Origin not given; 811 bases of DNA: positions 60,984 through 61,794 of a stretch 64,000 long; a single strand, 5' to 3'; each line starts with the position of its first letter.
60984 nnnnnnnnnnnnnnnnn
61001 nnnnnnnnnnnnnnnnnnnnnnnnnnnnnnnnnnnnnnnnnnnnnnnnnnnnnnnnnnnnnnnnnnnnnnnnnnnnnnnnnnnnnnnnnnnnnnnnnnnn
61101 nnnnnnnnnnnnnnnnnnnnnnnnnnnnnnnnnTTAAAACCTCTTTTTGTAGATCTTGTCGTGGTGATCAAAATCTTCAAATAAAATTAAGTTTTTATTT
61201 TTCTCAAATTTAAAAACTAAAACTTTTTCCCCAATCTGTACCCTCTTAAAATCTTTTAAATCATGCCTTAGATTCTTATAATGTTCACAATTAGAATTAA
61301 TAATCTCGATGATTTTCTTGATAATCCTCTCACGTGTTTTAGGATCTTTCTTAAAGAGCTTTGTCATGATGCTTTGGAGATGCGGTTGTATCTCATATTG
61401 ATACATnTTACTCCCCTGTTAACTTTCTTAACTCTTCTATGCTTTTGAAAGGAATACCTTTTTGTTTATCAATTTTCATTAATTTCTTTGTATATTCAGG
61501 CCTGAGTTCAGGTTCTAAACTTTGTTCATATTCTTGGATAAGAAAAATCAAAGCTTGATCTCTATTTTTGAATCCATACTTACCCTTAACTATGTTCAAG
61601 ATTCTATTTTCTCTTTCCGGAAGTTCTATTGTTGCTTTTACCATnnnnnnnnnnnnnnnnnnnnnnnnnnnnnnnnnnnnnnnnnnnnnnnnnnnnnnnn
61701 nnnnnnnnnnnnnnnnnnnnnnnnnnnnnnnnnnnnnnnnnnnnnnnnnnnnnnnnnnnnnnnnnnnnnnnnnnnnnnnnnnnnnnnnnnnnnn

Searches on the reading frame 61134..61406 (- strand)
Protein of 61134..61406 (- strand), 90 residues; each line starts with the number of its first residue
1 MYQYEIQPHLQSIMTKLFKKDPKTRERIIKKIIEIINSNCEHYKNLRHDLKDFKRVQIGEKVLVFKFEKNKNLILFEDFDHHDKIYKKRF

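Call 7: search_protein_families(library=pfam, proteins=[window:61134-61406:-], max_evalue=1)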
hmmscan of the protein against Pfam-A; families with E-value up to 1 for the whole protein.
window:61134-61406:- (90 aa): 2 families
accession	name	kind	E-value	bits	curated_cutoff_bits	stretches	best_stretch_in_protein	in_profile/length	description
PF05016.21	ParE_toxin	-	0.00038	21.4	23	1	14-86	15-89/89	ParE toxin of type II toxin-antitoxin system, parDE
PF07994.18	NAD_binding_5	-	0.21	11.4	25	1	9-65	110-169/321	Myo-inositol-1-phosphate synthase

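Call 51: search_protein_families(library=phrogs, proteins=[window:61134-61406:-], max_evalue=0.01)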
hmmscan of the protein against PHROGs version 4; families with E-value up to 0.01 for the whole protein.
window:61134-61406:- (90 aa): 1 family
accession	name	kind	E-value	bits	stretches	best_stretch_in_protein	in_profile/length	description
phrog_1213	-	moron, auxiliary metabolic gene and host takeover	4.4e-09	37.8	1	2-87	3-88/88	RelE-like toxin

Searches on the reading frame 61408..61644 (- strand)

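Call 7: search_protein_families(library=pfam, proteins=[window:61408-61644:-], max_evalue=1)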
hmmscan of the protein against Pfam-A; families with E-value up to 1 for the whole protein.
window:61408-61644:- (78 aa): 1 family
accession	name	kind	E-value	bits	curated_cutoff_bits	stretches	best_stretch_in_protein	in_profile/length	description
PF10884.14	DUF2683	-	2.4e-06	28.1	27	1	15-74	4-66/66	Protein of unknown function (DUF2683)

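Call 51: search_protein_families(library=phrogs, proteins=[window:61408-61644:-], max_evalue=0.01)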
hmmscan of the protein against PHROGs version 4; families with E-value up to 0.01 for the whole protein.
window:61408-61644:- (78 aa): 0 families
